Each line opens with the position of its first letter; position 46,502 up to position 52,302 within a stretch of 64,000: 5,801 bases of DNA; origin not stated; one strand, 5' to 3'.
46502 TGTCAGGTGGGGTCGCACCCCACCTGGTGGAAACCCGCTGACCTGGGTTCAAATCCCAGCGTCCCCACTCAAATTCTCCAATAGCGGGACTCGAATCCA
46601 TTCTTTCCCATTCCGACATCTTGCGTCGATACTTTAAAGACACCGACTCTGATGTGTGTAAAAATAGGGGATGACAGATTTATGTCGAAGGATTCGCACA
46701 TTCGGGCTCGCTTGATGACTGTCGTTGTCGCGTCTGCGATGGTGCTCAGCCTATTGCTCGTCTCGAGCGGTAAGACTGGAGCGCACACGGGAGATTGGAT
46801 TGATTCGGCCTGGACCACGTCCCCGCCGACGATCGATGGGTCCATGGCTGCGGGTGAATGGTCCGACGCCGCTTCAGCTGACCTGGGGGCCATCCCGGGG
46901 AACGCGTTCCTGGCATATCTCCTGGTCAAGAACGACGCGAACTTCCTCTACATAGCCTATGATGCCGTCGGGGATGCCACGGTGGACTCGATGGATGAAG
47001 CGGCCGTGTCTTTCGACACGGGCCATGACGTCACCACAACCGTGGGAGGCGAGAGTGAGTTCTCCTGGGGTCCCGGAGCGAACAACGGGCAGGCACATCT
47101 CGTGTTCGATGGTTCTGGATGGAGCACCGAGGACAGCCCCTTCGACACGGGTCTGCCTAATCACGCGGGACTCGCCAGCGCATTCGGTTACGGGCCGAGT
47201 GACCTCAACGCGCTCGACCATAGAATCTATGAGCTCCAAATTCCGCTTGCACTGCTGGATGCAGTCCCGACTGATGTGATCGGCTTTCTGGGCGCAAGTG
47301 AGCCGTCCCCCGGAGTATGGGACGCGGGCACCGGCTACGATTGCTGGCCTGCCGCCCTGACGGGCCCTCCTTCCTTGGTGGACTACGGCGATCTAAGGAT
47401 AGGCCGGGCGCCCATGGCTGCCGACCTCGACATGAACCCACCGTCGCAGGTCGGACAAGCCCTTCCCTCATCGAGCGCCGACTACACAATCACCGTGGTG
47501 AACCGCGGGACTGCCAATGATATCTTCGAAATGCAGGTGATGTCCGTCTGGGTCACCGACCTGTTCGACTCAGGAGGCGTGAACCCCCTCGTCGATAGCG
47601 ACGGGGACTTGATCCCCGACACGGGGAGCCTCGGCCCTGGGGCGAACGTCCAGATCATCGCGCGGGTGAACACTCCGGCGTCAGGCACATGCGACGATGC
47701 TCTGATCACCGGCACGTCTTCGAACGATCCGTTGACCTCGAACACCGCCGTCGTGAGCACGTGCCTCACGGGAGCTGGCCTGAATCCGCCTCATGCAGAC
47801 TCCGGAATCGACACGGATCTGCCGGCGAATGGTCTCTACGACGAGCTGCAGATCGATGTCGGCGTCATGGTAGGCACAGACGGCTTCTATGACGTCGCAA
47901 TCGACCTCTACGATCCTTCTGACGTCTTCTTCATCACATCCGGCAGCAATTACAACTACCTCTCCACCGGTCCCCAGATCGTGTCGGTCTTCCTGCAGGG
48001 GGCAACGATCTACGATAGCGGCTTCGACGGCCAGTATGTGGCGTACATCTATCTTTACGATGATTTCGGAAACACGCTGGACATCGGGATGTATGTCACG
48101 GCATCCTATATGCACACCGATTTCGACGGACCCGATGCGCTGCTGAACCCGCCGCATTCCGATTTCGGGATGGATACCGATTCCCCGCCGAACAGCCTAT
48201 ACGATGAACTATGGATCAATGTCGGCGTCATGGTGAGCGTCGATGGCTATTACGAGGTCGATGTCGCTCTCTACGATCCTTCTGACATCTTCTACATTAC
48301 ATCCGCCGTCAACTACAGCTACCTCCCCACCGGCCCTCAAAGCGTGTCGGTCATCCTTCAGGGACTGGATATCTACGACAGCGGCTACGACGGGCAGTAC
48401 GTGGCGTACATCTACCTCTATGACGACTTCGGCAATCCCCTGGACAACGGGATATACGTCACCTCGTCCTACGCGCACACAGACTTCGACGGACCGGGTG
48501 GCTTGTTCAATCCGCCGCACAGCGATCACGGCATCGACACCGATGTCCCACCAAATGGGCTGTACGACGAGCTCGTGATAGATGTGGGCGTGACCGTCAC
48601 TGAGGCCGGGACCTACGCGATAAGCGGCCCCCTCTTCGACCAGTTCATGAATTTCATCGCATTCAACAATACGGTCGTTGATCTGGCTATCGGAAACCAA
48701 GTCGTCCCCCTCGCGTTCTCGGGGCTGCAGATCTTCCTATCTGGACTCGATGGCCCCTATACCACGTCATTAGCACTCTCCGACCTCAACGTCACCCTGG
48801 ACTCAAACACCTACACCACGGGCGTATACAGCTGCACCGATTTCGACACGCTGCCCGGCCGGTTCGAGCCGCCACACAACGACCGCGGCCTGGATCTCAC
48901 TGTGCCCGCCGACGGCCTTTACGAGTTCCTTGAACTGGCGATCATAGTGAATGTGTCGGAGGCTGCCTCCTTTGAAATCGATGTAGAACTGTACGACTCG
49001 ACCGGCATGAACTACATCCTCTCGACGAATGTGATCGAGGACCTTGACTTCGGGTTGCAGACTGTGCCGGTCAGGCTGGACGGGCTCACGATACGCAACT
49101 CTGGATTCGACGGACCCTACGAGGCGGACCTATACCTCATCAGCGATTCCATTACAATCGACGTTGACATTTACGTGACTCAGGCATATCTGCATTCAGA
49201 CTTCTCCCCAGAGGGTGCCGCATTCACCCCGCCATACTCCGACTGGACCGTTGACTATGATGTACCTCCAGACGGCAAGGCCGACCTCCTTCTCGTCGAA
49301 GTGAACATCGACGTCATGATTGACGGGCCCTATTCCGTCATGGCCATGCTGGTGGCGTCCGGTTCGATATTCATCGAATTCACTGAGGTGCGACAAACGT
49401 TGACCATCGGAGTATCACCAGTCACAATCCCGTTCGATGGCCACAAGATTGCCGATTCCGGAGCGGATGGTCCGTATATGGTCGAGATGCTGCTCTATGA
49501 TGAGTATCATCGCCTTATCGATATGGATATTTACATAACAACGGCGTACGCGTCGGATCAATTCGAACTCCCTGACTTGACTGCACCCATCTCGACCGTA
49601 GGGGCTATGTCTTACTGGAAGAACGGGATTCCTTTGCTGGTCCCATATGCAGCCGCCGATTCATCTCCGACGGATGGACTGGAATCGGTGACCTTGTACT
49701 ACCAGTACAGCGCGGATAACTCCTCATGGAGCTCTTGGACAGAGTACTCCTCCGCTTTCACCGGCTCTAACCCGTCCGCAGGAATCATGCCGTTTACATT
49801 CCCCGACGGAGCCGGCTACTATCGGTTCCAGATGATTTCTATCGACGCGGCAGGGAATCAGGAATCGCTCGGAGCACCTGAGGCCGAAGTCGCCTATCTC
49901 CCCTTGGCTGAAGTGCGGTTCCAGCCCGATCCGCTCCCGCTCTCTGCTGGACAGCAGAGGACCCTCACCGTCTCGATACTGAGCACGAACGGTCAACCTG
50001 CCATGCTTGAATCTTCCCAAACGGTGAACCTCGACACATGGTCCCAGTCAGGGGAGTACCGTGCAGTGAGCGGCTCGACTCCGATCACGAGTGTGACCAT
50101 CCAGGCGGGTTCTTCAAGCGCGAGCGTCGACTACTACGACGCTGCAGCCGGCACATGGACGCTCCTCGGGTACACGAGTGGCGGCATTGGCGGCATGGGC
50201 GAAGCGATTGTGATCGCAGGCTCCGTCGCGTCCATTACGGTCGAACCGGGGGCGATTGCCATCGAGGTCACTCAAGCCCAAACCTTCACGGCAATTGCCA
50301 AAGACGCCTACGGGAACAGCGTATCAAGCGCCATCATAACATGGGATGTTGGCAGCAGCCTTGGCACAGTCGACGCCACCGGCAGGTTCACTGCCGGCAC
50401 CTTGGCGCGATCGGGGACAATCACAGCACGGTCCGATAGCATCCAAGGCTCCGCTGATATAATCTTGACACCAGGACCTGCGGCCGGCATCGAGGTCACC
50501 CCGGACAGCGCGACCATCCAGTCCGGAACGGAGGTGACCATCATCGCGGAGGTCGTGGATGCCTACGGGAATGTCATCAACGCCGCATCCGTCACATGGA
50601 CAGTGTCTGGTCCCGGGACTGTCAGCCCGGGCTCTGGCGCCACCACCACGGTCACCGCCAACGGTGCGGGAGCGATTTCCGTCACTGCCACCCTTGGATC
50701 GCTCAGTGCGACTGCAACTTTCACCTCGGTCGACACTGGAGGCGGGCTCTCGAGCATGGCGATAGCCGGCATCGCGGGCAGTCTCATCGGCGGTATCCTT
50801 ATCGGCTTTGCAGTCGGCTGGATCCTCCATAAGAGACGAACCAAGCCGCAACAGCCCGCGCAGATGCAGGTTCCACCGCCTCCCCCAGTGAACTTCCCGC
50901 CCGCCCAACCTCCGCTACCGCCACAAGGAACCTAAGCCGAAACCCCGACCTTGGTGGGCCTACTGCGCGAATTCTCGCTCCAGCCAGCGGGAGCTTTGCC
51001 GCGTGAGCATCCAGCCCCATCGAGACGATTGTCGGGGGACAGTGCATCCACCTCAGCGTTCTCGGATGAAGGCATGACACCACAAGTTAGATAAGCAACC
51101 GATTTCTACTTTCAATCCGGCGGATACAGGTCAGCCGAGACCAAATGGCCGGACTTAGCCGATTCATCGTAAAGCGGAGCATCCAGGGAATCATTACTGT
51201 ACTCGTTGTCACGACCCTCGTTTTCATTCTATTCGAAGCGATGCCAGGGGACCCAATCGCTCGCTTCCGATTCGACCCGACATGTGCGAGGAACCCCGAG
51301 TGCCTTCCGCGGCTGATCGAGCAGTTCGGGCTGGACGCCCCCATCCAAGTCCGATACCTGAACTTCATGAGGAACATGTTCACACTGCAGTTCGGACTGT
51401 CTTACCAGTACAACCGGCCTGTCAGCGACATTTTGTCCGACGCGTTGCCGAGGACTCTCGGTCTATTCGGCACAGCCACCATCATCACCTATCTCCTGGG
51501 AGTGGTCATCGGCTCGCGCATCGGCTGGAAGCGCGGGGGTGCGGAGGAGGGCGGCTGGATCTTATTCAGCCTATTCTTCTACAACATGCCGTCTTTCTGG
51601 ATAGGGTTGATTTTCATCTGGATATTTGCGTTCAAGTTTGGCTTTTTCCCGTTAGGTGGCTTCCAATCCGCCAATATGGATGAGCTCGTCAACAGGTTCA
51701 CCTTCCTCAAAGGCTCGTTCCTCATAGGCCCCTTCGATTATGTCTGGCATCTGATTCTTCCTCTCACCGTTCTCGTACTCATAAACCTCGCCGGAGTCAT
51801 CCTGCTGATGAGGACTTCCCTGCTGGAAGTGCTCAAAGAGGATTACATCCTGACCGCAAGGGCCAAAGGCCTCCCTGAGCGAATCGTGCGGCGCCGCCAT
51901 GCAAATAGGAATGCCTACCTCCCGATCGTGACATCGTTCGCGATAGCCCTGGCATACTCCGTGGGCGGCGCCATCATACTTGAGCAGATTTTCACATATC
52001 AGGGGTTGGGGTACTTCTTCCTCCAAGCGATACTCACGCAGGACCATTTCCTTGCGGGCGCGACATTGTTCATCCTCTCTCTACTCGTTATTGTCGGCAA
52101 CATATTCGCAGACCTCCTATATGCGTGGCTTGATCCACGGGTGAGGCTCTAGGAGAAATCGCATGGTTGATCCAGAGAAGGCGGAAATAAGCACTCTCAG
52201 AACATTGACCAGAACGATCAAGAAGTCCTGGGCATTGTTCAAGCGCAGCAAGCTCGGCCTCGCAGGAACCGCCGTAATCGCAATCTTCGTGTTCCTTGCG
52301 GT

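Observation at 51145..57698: Opp/Dpp-type importer with no binding-protein gene and a permease carrying a 430-aa outward-facing insertion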

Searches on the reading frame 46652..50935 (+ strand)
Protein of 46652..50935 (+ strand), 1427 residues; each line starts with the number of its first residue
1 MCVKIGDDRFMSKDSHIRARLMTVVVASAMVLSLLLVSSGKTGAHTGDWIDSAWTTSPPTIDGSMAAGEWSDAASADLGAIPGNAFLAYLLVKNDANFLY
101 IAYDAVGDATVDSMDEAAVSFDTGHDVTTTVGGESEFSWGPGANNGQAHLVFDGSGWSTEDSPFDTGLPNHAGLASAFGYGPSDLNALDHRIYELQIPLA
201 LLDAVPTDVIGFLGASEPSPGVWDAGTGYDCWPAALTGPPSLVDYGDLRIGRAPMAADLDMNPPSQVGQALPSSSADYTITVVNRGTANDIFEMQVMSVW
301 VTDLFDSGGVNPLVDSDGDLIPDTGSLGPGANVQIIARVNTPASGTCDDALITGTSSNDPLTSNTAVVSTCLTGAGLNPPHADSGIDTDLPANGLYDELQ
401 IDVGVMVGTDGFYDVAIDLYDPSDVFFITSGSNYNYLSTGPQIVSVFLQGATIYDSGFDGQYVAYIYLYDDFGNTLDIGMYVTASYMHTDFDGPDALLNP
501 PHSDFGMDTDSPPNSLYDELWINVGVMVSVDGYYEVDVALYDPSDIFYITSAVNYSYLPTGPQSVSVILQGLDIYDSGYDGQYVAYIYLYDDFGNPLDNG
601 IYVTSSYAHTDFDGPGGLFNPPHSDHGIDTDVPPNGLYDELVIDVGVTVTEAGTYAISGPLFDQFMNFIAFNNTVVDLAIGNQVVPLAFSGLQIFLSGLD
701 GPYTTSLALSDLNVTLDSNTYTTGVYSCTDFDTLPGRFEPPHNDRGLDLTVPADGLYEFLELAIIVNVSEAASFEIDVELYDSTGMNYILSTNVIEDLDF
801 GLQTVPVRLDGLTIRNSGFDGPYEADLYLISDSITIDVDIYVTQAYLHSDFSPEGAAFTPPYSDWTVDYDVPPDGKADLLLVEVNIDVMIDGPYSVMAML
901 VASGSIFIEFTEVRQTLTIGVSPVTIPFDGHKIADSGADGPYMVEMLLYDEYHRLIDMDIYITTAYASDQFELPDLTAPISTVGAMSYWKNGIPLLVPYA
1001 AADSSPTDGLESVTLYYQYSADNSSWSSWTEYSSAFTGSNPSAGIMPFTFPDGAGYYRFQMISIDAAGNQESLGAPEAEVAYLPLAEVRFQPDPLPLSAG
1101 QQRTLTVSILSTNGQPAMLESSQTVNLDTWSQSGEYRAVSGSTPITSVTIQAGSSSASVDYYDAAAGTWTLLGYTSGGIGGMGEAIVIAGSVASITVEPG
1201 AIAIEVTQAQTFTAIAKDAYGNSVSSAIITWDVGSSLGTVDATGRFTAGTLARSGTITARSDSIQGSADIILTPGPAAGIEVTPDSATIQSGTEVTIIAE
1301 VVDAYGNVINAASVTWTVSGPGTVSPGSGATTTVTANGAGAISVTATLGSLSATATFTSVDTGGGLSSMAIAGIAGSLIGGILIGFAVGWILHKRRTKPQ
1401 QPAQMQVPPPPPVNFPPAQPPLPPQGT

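Call 3: search_protein_families(library=pfam, proteins=[window:46652-50935:+], max_evalue=0.01)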
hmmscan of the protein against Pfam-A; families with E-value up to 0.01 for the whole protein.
window:46652-50935:+ (1427 aa): 4 families
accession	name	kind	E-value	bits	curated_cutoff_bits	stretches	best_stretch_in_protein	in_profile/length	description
PF02369.22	Big_1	-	7.3e-07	29.6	34.9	1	1280-1358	4-91/93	Bacterial Ig-like domain (group 1)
PF09134.16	Invasin_D3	-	0.00096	20.1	33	0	1193-1251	5-63/98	Invasin, domain 3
PF02368.24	Big_2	-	0.0029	18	22.8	0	1192-1263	2-70/79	Bacterial Ig-like domain (group 2)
PF18565.7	Glyco_hydro2_C5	-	0.0051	17.1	32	0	1280-1334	1-60/103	Glycoside hydrolase family 2 C-terminal domain 5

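Call 56: search_solved_structures(query=window:46652-50932:+, max_evalue=1)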
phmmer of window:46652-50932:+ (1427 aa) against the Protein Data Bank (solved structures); distinct sequences matched with E-value up to 1: 3.
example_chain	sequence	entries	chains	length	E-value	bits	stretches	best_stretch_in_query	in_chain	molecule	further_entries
8gyr_A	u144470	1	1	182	8.9e-05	23.2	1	1192-1360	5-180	Leptospira Immunoglobulin-like protein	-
8gyr_B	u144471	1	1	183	9e-05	23.2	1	1192-1360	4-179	LigA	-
7quz_AAA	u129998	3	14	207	0.046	14.2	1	1275-1361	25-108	Beta-1,3-glucanase bglH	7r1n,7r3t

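Call 76: search_protein_families(library=ncbifam, proteins=[window:46652-50935:+], max_evalue=0.001)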
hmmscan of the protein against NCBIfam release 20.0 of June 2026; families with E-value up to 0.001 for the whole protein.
window:46652-50935:+ (1427 aa): 0 families

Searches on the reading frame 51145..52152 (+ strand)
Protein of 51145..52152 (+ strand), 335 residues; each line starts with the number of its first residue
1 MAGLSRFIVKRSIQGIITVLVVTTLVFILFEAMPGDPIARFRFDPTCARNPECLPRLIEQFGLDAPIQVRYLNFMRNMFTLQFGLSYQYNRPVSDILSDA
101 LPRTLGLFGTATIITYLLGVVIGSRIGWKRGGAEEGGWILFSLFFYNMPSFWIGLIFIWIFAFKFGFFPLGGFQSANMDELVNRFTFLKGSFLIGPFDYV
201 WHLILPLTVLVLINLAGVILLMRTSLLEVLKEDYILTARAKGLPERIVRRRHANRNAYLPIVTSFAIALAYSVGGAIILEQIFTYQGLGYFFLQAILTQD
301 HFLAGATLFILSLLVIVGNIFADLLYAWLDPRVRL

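Call 3: search_protein_families(library=pfam, proteins=[window:51145-52152:+], max_evalue=0.01)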
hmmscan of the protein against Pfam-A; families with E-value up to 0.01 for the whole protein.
window:51145-52152:+ (335 aa): 2 families
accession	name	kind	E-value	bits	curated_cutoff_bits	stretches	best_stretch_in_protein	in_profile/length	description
PF00528.27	BPD_transp_1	-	2e-31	109.6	26.4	1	119-334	1-183/184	Binding-protein-dependent transport system inner membrane component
PF19300.4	BPD_transp_1_N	-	1.5e-14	54.6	23.8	1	6-107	3-113/114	Binding-prot-dependent transport system membrane comp, N-term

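Call 76: search_protein_families(library=ncbifam, proteins=[window:51145-52152:+], max_evalue=0.001)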
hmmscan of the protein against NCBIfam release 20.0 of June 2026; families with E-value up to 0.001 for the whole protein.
window:51145-52152:+ (335 aa): 12 families
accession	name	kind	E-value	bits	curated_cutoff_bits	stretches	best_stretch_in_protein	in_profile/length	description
NF045472.1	Opp4B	equivalog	1.3e-68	231.6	450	1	6-334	3-319/319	oligopeptide ABC transporter permease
NF045470.1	Opp2B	equivalog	2.4e-65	220.7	350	1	11-334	1-300/300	nickel ABC transporter permease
TIGR02789.1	nickel_nikB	equivalog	1.2e-57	195.7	447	2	201-334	174-307/314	nickel ABC transporter permease subunit NikB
NF045469.1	Opp1B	equivalog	1.4e-56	192.2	380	2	5-177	2-175/307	nickel/cobalt ABC transporter permease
NF007677.0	PRK10352.1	equivalog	1.6e-51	175.3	433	2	201-335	174-308/314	nickel ABC transporter permease subunit NikB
NF045471.1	Opp3B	equivalog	7e-51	173.5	480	2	194-335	163-304/308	oligopeptide ABC transporter permease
NF008161.0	PRK10914.1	equivalog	2.5e-45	155.1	590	1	6-334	3-336/339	dipeptide ABC transporter permease DppB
NF007008.0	PRK09471.1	equivalog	1e-42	146.6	388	2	202-334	173-305/306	oligopeptide ABC transporter permease OppB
NF011661.0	PRK15081.1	equivalog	1.8e-41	142.6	463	2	201-334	171-304/306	glutathione ABC transporter permease GsiC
NF011712.0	PRK15133.1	subfamily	1.7e-39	135.8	445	1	49-333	81-359/364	microcin C ABC transporter permease YejB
NF043081.1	MMSYN1_0165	equivalog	1.9e-31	109.4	350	1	88-335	162-386/388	oligopeptide ABC transporter permease OppB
NF011690.0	PRK15110.1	equivalog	2.8e-30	105.8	432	1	70-331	43-311/321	putrescine export ABC transporter permease SapB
